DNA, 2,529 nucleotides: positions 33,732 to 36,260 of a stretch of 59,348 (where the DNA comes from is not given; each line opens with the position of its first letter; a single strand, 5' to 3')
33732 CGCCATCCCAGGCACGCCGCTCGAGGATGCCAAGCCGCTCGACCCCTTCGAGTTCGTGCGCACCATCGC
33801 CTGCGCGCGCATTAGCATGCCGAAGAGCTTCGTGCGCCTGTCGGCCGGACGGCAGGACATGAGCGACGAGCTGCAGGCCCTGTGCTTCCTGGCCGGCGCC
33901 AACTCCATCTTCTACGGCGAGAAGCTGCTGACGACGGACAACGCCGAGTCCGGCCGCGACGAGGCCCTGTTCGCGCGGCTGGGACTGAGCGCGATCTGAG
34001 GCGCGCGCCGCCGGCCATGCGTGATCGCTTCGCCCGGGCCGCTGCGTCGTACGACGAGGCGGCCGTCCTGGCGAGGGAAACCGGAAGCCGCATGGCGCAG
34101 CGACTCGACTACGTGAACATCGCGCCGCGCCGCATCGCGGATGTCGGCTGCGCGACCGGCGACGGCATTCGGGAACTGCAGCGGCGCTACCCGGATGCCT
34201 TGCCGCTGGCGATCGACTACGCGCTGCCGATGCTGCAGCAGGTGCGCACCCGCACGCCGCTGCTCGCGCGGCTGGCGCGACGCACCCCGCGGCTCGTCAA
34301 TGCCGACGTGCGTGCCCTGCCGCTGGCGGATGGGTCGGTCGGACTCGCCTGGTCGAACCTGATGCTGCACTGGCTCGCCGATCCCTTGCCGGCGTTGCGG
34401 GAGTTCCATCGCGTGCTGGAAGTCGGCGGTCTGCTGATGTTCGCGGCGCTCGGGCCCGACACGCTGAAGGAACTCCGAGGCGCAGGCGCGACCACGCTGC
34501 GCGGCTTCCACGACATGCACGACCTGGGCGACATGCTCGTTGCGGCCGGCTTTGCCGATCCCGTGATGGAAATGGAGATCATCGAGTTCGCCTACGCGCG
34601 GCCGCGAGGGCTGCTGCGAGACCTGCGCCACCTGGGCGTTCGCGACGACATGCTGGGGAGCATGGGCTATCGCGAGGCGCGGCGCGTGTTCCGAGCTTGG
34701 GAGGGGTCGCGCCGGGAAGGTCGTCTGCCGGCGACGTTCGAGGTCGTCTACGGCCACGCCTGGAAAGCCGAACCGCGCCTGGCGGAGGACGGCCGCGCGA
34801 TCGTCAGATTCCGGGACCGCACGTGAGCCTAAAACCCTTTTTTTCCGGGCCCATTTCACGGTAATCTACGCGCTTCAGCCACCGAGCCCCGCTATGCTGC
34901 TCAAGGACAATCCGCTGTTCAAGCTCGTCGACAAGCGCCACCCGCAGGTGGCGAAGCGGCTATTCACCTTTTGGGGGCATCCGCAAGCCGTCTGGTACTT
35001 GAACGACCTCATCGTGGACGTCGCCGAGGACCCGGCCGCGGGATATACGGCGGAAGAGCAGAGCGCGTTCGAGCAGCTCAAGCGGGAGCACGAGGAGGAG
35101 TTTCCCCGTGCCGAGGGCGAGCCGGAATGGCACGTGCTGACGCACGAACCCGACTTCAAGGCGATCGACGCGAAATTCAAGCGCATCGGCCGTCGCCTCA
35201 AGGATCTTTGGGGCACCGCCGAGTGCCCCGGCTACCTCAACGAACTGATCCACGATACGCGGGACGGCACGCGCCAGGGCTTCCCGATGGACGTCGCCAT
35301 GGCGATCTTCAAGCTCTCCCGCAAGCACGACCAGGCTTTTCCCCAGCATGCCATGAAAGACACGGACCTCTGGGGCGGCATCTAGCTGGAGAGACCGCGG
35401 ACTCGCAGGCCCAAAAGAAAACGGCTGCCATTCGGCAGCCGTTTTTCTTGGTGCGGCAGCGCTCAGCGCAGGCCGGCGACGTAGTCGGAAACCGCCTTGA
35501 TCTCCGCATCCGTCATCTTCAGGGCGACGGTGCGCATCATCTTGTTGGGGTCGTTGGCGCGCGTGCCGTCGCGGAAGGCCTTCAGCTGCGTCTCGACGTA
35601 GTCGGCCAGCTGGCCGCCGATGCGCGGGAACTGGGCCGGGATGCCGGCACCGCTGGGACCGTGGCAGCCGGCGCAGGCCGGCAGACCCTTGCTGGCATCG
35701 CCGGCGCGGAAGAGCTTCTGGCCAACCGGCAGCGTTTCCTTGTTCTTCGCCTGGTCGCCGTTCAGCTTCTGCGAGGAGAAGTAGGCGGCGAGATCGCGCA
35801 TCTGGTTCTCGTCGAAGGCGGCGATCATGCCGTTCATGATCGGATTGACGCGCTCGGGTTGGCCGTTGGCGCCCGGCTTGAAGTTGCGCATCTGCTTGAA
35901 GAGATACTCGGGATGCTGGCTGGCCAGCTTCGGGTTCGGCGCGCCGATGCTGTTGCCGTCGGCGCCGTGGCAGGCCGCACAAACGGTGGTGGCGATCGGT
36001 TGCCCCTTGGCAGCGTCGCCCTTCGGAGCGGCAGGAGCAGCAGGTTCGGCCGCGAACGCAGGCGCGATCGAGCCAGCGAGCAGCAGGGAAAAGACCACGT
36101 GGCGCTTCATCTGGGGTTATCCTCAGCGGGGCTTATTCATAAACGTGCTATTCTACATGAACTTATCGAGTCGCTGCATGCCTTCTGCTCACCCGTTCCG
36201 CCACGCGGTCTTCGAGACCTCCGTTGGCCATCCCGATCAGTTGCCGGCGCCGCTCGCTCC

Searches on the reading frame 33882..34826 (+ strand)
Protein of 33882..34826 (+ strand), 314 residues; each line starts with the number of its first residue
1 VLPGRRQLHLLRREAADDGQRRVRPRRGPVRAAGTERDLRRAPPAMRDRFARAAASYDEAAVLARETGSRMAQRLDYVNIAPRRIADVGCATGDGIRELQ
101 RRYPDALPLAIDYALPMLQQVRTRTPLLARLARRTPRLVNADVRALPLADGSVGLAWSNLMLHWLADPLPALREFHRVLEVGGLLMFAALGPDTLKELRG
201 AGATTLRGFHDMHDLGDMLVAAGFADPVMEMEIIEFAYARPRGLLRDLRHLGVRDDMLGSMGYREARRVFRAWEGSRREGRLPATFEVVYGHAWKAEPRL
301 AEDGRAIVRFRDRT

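Call 48: search_protein_families(library=pfam, proteins=[window:33882-34826:+], max_evalue=0.00001)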
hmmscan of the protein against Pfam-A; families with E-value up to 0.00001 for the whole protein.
window:33882-34826:+ (314 aa): 5 families
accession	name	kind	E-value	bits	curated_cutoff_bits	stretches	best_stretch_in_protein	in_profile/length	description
PF08241.18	Methyltransf_11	-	3.7e-17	63.2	21.2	1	87-187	2-95/95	Methyltransferase domain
PF13649.12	Methyltransf_25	-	1.8e-13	51.4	27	1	85-183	1-97/97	Methyltransferase domain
PF08242.18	Methyltransf_12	-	2.6e-08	34.9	30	1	87-185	2-98/98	Methyltransferase domain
PF13489.12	Methyltransf_23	-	2.5e-06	27.8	27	1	70-224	15-159/164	Methyltransferase domain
PF13847.12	Methyltransf_31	-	4.3e-06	26.9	27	1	84-191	6-113/145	Methyltransferase domain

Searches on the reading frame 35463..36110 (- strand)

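Call 48: search_protein_families(library=pfam, proteins=[window:35463-36110:-], max_evalue=0.00001)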
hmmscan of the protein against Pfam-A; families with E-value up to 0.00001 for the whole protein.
window:35463-36110:- (215 aa): 2 families
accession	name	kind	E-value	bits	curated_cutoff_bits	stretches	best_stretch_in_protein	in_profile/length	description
PF00034.26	Cytochrom_C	-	1.2e-23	84.7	21.3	2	33-113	1-88/90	Cytochrome c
PF13442.11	Cytochrome_CBB3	-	1.9e-12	47.8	27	0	145-211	13-68/68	Cytochrome C oxidase, cbb3-type, subunit III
